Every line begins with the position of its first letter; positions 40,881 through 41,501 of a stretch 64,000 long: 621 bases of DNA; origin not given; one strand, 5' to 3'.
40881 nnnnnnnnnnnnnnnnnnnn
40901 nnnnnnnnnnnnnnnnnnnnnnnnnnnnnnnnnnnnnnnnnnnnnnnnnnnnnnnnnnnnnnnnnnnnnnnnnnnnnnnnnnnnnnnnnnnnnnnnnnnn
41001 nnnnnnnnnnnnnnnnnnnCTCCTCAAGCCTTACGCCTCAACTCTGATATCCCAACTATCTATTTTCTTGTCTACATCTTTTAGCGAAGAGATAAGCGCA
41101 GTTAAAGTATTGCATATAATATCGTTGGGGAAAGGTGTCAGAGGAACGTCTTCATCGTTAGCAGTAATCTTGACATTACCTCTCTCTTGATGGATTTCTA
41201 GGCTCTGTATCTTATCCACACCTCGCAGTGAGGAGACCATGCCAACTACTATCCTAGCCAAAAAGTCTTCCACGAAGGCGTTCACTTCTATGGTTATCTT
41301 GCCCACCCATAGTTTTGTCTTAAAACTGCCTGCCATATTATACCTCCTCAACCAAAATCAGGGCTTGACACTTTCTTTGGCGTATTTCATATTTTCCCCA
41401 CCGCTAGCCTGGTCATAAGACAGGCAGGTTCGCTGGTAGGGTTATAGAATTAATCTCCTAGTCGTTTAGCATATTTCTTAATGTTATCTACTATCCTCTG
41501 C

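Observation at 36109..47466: An 11-kb single-strand oxidative-stress, copper and Fe-S maintenance supercluster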

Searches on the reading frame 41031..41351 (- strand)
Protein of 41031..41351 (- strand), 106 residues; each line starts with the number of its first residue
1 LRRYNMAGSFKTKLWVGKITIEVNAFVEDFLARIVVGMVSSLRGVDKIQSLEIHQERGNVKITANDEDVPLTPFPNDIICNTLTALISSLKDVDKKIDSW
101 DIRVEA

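Call 3: search_protein_families(library=pfam, proteins=[window:41031-41351:-])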
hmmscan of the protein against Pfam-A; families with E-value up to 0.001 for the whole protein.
window:41031-41351:- (106 aa): 0 families

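Call 10: find_homologous_proteins(query=window:41034-41336:-)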
Query seq(101 aa) (101 aa): 83 proteins with E <= 0.001 among 86 candidates.
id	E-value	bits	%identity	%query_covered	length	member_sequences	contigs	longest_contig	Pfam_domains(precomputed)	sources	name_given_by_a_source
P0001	3.5e-58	211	98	100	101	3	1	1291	-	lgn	-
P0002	5.9e-43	163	78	100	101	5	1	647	-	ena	-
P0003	7.8e-43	162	71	100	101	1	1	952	-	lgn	-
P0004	2.4e-42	161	76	100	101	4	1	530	-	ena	-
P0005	3.4e-41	157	71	100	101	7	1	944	-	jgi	jgi:hypothetical protein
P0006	1.1e-40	155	72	99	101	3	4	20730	-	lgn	-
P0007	1.3e-40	155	75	98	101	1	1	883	-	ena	-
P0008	3.1e-40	154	71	100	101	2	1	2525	-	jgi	-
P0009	3.2e-38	148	68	100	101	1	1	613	-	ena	-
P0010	3.1e-37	144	69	99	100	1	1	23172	-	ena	-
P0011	1.5e-36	142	69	100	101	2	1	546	-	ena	-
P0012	1.7e-33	132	66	99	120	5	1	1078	-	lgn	-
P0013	1.0e-32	130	69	96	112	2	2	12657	-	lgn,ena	-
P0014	1.2e-32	130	64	99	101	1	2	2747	-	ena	-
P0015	3.7e-32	128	64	99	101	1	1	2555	-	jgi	-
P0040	6.0e-28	115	60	96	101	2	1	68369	-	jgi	jgi:hypothetical protein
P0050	2.4e-27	113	56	94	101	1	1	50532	-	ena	-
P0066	7.1e-26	108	56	100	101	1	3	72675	-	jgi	jgi:hypothetical protein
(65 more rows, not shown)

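Call 42: predict_structure(alignment_id=A2)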
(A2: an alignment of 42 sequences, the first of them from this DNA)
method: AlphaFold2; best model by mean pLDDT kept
length: 101 residues; sequences in the alignment: 42
mean_pLDDT: 88.6   pTM: 0.77
mean pLDDT of the five models: 88.6, 86.8, 85.0, 84.7, 84.7
residues with pLDDT >= 90: 58; 70-90: 39; 50-70: 3; < 50: 1
segments of 3 or more residues with pLDDT < 50: none
pLDDT, mean of each block of 10 residues (from residue 1): 76 88 91 87 91 92 91 93 86 91 82
secondary structure, 60 per line:
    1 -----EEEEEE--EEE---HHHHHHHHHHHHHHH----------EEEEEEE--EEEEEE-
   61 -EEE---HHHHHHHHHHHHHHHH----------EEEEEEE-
elements in order: E6-11 E14-16 H20-34 E45-51 E54-59 E62-64 H68-83 E94-100

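Call 44: search_protein_families(library=ncbifam, proteins=[window:41031-41351:-], max_evalue=0.01)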
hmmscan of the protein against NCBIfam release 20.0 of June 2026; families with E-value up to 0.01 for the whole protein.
window:41031-41351:- (106 aa): 3 families
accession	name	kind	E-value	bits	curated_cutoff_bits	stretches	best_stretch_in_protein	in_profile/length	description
NF011062.0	PRK14494.1-1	equivalog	1.3e-11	44.5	323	2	59-95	181-217/231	putative molybdopterin-guanine dinucleotide biosynthesis protein MobB/FeS domain-containing protein protein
NF011063.0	PRK14494.1-2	equivalog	2.1e-05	24.4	258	0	20-43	187-210/227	putative molybdopterin-guanine dinucleotide biosynthesis protein MobB/FeS domain-containing protein protein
NF011065.0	PRK14494.1-4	equivalog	0.0018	17.7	287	0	16-45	204-233/244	putative molybdopterin-guanine dinucleotide biosynthesis protein MobB/FeS domain-containing protein protein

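Call 47: find_encoding_contigs(protein=P0066, flank=6000, max_places=2)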
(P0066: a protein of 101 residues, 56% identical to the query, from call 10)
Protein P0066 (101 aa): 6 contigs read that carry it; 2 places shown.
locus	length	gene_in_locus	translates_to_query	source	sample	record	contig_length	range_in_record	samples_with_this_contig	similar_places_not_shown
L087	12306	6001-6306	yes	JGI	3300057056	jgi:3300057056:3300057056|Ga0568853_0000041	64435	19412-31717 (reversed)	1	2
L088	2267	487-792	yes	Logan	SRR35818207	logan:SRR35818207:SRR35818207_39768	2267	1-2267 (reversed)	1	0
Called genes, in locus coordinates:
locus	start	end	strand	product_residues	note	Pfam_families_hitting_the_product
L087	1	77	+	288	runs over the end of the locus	PF00210:Ferritin (faint), PF02915:Rubrerythrin, PF03061:4HBT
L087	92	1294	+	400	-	PF00266:Aminotran_5, PF01212:Beta_elim_lyase, PF01041:DegT_DnrJ_EryC1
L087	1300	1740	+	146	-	PF01592:NifU_N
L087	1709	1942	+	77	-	-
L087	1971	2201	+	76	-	PF01206:TusA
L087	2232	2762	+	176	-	PF02915:Rubrerythrin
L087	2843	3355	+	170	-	PF01613:Flavin_Reduct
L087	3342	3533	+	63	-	PF00301:Rubredoxin, PF21349:RUBY_RBDX (faint)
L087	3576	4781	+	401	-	PF04282:DUF438, PF01814:Hemerythrin, PF13596:PAS_10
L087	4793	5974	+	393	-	PF00753:Lactamase_B, PF19583:ODP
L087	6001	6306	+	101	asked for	-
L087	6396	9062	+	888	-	PF00403:HMA, PF12710:HAD (faint), PF00122:E1-E2_ATPase, PF00702:Hydrolase, PF04945:YHS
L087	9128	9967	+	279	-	PF00210:Ferritin, PF02915:Rubrerythrin (weak), PF03232:COQ7 (faint), PF09537:DUF2383 (faint), PF19825:DUF6306 (faint), PF12902:Ferritin-like (weak), PF13668:Ferritin_2 (faint), PF00210:Ferritin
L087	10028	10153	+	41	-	PF06397:Desulfoferrod_N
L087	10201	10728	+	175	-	PF18011:Catalase_C (faint), PF01965:DJ-1_PfpI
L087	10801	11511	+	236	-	PF00174:Oxidored_molyb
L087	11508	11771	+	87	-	PF01292:Ni_hydr_CYTB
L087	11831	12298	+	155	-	-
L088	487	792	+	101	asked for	-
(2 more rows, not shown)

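Call 48: find_encoding_contigs(protein=P0040, flank=6000, max_places=2)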
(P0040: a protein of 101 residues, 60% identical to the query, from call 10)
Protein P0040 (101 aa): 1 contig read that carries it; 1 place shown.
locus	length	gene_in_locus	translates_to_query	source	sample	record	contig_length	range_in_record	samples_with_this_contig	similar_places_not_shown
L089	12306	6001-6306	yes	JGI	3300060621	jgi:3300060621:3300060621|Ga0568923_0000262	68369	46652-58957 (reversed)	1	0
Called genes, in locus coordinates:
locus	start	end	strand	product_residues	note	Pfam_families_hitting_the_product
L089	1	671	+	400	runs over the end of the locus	PF00266:Aminotran_5, PF01041:DegT_DnrJ_EryC1, PF01212:Beta_elim_lyase (weak)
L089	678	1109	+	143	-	PF01592:NifU_N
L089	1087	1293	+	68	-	PF12773:DZR (weak), PF13240:Zn_Ribbon_1 (faint)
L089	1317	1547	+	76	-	PF01206:TusA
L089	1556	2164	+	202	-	PF21349:RUBY_RBDX, PF23458:DUF7130 (faint), PF02915:Rubrerythrin, PF21349:RUBY_RBDX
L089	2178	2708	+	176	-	PF02915:Rubrerythrin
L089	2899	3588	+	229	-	PF01613:Flavin_Reduct, PF00301:Rubredoxin, PF21349:RUBY_RBDX (faint)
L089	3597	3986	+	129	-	PF13596:PAS_10, PF08448:PAS_4 (weak)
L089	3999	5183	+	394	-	PF00753:Lactamase_B, PF19583:ODP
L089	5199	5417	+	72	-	PF00578:AhpC-TSA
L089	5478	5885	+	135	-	PF00578:AhpC-TSA, PF10417:1-cysPrx_C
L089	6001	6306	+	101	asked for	-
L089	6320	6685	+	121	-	PF07883:Cupin_2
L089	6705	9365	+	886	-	PF00403:HMA, PF00122:E1-E2_ATPase, PF00702:Hydrolase, PF04945:YHS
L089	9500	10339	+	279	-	PF00210:Ferritin, PF02915:Rubrerythrin (weak), PF03232:COQ7 (faint), PF09537:DUF2383 (faint), PF19825:DUF6306 (weak), PF12902:Ferritin-like (weak), PF13668:Ferritin_2 (faint), PF00210:Ferritin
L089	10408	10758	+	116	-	PF00355:Rieske, PF13806:Rieske_2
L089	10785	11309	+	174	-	PF01965:DJ-1_PfpI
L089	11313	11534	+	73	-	PF13380:CoA_binding_2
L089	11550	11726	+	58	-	PF13380:CoA_binding_2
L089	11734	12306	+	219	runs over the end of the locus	PF03351:DOMON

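Call 49: find_encoding_contigs(protein=P0050, flank=6000, max_places=2)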
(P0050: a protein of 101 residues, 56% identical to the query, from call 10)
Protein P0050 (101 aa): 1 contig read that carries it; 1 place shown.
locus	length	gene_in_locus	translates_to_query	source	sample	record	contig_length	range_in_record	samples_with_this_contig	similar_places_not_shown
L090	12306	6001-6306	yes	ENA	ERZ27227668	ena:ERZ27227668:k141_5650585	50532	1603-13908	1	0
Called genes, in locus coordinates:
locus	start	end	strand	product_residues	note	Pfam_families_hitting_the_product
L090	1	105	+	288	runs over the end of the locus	PF00210:Ferritin (faint), PF02915:Rubrerythrin, PF03061:4HBT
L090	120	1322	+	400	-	PF00266:Aminotran_5, PF01041:DegT_DnrJ_EryC1, PF01212:Beta_elim_lyase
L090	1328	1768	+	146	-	PF01592:NifU_N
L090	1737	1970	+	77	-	-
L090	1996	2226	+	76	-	PF01206:TusA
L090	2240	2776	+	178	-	PF02915:Rubrerythrin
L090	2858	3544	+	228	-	PF01613:Flavin_Reduct, PF00301:Rubredoxin, PF21349:RUBY_RBDX (faint)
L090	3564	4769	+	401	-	PF04282:DUF438, PF01814:Hemerythrin, PF13596:PAS_10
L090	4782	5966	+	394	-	PF00753:Lactamase_B, PF19583:ODP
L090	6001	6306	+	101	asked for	-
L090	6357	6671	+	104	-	PF02311:AraC_binding (weak), PF07883:Cupin_2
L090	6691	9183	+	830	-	PF00403:HMA, PF00122:E1-E2_ATPase, PF00702:Hydrolase, PF12710:HAD (weak)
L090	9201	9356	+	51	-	PF04945:YHS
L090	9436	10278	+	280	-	PF00210:Ferritin, PF02915:Rubrerythrin (faint), PF03232:COQ7 (faint), PF09537:DUF2383 (faint), PF13668:Ferritin_2 (faint), PF12902:Ferritin-like (weak), PF00210:Ferritin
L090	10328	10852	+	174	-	PF01965:DJ-1_PfpI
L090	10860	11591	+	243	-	-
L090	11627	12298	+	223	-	PF00174:Oxidored_molyb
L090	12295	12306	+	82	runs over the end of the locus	PF01292:Ni_hydr_CYTB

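Call 57: search_protein_families(library=pfam, proteins=[window:41031-41351:-], max_evalue=5)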
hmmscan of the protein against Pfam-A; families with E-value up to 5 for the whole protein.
window:41031-41351:- (106 aa): 0 families

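Call 101: search_protein_representatives(alignment_id=A2)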
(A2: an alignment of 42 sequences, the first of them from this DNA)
Query: 42 sequences, 101 profile positions. Proteins with E-value up to 0.001 (for the whole library): 581; up to 1e-10: 157; up to 1e-30: 12. The best 150 are listed.
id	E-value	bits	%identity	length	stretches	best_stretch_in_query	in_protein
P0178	1.1e-43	163.4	-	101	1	1-100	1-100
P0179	2.0e-42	159.4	-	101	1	1-101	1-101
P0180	1.7e-41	156.4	-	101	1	1-101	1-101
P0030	1.3e-37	143.9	-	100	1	4-100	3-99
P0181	1.4e-37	143.8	-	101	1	1-100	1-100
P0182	6.4e-37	141.7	-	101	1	1-101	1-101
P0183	6.6e-35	135.3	-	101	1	1-100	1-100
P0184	6.7e-34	132.0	-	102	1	1-100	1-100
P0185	4.1e-33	129.5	-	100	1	5-101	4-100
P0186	1.2e-32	128.1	-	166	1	1-95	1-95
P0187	4.9e-32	126.0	-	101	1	1-101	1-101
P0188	2.6e-31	123.7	-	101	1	2-100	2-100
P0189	1.1e-30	121.7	-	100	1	1-99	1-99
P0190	1.1e-29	118.5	-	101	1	1-100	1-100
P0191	1.2e-29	118.4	-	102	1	1-99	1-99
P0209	1.4e-23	99.0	-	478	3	8-99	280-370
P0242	4.5e-18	81.2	-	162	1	38-100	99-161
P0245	9.6e-18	80.2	-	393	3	6-97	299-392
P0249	1.5e-17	79.6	-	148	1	6-96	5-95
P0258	4.1e-17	78.1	-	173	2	4-99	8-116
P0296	4.4e-14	68.4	-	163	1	6-98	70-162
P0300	1.4e-13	66.8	-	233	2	5-92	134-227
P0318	2.3e-12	62.9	-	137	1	7-90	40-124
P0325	2.1e-11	59.8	-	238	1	37-99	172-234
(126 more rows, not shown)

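Call 102: search_protein_families(library=pfam, proteins=[P0209, P0245, P0300, P0325, P0296, P0242, P0258, P0186, P0249, P0318], max_evalue=0.001)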
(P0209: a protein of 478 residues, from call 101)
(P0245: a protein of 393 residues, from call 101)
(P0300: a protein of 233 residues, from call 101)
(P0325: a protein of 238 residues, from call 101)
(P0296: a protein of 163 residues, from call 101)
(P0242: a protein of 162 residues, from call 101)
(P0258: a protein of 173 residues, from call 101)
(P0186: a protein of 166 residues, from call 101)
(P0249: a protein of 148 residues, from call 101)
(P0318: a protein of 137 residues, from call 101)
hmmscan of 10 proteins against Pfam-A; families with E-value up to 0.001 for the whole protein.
P0209 (478 aa): 1 family
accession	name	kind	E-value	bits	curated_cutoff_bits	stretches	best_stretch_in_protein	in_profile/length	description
PF00149.33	Metallophos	-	1.6e-11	45.4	21.5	1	1-208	3-157/191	Calcineurin-like phosphoesterase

P0245 (393 aa): 2 families
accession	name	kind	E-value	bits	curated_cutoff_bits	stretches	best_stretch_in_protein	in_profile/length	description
PF03205.20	MobB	-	9.2e-25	87.5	26.6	1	3-110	1-108/133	Molybdopterin guanine dinucleotide synthesis protein B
PF13173.12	AAA_14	-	0.00015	22.2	27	1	2-93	3-87/129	AAA domain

P0300 (233 aa): 1 family
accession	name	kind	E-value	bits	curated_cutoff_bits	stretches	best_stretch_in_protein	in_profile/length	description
PF03205.20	MobB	-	6.8e-13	49.1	26.6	1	1-96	30-130/133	Molybdopterin guanine dinucleotide synthesis protein B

P0325 (238 aa): 2 families
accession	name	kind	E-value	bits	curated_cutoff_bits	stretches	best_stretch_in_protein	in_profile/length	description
PF03205.20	MobB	-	1.1e-26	93.7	26.6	1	8-125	1-119/133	Molybdopterin guanine dinucleotide synthesis protein B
PF04060.18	FeS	-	5.2e-13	48.9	23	1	151-182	1-32/33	Putative Fe-S cluster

P0296 (163 aa): 0 families

P0242 (162 aa): 1 family
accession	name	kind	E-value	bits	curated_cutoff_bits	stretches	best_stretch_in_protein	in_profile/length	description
PF02624.21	YcaO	-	1.2e-07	31.8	25.7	1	17-69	271-325/325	YcaO cyclodehydratase, ATP-ad Mg2+-binding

P0258 (173 aa): 0 families

P0186 (166 aa): 0 families

P0249 (148 aa): 0 families

P0318 (137 aa): 0 families
